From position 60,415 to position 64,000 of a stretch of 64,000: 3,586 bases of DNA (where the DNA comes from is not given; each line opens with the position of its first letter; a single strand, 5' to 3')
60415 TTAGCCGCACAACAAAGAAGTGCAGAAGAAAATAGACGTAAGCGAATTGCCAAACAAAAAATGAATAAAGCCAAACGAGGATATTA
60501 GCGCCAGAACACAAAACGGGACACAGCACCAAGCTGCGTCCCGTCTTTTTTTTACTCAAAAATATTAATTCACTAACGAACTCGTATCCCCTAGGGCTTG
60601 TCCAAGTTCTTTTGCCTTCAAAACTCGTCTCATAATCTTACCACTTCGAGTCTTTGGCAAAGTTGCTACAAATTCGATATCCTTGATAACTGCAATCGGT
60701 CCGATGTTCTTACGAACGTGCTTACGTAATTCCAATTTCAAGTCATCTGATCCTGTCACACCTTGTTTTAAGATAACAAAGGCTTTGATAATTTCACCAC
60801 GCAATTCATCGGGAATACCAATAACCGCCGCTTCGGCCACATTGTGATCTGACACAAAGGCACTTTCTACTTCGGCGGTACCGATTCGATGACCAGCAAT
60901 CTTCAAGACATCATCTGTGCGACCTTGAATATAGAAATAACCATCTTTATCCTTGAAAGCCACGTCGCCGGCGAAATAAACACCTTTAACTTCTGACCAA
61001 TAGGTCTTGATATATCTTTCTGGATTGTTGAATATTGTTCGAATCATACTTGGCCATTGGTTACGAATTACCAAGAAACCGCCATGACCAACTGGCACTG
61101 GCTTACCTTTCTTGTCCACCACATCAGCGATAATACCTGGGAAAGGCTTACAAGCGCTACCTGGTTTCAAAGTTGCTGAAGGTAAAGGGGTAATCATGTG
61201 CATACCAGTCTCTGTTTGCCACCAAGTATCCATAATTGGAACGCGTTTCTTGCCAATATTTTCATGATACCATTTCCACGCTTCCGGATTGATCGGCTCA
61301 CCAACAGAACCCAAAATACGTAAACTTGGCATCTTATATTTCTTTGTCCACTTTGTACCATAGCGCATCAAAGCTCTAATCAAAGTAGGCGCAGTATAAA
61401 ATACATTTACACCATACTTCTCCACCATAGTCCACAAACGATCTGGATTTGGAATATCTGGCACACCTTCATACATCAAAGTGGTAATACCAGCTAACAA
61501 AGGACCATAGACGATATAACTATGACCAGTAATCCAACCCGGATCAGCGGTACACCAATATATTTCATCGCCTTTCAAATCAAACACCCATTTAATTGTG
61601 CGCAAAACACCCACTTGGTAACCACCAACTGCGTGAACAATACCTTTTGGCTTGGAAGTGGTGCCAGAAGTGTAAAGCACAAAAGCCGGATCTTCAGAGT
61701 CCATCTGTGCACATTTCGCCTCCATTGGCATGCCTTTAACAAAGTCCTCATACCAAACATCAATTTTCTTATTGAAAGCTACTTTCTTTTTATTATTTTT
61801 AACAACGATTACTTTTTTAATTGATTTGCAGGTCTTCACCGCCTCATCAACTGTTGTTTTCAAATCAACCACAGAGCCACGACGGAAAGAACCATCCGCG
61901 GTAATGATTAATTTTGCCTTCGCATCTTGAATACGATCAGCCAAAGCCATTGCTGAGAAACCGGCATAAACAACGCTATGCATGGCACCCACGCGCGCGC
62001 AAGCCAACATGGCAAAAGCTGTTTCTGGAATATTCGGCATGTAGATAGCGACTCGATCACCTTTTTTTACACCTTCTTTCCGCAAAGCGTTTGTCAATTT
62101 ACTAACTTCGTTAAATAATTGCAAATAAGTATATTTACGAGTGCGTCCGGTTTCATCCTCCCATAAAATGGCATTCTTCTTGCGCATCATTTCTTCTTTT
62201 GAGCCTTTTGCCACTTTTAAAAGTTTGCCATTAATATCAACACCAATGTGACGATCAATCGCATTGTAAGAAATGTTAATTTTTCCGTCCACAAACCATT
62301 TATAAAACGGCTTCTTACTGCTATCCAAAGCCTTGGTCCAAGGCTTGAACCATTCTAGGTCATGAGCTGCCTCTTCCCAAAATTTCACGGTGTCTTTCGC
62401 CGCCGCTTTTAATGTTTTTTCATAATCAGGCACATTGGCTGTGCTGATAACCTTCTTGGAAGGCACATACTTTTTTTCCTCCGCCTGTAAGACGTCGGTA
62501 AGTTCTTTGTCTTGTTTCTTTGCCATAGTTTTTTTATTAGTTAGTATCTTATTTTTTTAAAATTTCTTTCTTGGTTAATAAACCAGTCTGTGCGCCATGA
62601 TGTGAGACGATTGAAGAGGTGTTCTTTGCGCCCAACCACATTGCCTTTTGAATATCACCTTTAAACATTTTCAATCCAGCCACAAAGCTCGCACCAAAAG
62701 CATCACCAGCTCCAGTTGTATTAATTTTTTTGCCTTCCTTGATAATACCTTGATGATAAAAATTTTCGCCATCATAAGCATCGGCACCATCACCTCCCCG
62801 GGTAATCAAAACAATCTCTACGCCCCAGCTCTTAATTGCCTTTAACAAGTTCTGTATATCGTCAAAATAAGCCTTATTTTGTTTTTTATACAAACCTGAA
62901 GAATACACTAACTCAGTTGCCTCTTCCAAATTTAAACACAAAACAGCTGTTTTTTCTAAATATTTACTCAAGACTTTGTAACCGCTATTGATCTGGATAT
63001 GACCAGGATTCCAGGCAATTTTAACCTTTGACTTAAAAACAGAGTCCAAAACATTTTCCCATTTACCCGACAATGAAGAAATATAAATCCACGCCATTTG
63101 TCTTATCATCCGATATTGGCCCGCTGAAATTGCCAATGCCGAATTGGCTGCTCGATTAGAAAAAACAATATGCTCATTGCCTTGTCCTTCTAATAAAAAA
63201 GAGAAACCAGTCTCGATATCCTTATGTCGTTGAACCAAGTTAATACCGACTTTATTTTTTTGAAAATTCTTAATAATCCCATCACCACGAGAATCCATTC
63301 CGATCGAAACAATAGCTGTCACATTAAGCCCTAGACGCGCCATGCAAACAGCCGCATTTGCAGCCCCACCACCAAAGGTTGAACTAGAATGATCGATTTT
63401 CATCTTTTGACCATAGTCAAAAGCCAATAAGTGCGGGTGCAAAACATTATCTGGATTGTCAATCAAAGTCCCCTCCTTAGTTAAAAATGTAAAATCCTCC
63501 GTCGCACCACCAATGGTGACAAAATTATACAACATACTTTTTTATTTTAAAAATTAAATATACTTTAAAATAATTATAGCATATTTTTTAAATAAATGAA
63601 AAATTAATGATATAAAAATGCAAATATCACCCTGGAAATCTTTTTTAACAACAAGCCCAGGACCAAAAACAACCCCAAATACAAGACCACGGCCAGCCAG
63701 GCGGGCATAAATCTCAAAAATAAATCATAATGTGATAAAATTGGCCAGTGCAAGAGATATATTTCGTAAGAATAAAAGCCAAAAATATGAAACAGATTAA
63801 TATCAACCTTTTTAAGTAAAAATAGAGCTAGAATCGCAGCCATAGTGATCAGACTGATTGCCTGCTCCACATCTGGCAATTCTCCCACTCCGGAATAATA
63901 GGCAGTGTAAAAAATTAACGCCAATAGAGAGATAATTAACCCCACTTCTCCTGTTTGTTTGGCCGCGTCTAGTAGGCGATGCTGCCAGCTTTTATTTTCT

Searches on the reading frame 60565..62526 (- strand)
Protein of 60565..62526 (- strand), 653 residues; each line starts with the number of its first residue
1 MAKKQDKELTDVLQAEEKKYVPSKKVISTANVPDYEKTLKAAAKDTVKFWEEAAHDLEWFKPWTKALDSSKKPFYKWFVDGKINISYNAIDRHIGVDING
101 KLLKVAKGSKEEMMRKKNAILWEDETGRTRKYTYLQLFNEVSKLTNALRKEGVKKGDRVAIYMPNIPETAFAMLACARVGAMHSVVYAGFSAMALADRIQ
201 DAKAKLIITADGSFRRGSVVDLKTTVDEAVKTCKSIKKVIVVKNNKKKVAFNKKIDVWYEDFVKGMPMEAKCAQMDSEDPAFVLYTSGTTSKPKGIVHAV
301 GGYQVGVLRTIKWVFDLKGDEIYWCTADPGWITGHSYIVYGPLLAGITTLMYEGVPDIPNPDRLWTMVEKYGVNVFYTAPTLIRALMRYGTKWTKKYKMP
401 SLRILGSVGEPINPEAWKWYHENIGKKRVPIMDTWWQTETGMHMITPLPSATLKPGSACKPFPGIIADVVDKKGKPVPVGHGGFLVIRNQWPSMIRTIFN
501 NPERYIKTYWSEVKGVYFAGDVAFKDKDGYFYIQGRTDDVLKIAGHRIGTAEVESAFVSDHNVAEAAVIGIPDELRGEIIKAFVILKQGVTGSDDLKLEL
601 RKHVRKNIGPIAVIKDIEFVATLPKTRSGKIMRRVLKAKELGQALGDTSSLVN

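Call 53: search_protein_families(library=pfam, proteins=[window:60565-62526:-], max_evalue=0.0001)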
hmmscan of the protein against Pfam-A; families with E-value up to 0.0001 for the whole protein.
window:60565-62526:- (653 aa): 3 families
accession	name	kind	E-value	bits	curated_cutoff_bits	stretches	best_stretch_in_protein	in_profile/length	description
PF00501.34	AMP-binding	-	1.4e-84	284.6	29.9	1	117-490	11-377/384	AMP-binding enzyme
PF13193.12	AMP-binding_C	-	1.1e-26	94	24.5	1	552-630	1-76/76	AMP-binding enzyme C-terminal domain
PF16177.11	ACAS_N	-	7.6e-21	74.1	27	1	35-89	1-55/55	Acetyl-coenzyme A synthetase N-terminus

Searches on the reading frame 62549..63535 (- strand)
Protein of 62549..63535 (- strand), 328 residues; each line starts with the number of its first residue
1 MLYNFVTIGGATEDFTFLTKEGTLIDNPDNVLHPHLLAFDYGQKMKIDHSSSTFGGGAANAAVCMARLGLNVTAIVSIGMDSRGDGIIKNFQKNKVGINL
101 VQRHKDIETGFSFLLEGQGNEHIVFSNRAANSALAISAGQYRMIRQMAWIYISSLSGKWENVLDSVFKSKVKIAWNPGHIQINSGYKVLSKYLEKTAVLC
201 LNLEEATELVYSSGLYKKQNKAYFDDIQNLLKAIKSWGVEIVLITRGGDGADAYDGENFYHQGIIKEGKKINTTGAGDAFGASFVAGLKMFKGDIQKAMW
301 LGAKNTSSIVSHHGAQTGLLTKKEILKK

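Call 53: search_protein_families(library=pfam, proteins=[window:62549-63535:-], max_evalue=0.0001)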
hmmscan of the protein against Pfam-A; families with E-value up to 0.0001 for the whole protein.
window:62549-63535:- (328 aa): 1 family
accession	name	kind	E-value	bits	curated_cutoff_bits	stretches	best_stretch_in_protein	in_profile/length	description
PF00294.29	PfkB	-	4.7e-37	128.4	25.8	1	41-319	22-299/302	pfkB family carbohydrate kinase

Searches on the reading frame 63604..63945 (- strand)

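Call 53: search_protein_families(library=pfam, proteins=[window:63604-63945:-], max_evalue=0.0001)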
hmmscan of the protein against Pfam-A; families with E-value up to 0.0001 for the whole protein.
window:63604-63945:- (113 aa): 0 families

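Call 66: search_protein_families(library=pfam, proteins=[window:63604-63945:-], max_evalue=0.01)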
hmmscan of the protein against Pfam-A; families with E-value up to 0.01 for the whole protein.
window:63604-63945:- (113 aa): 1 family
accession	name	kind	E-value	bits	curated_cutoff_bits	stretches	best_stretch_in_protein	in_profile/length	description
PF01757.29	Acyl_transf_3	-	0.00017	21.2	31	1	3-100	215-324/326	Acyltransferase domain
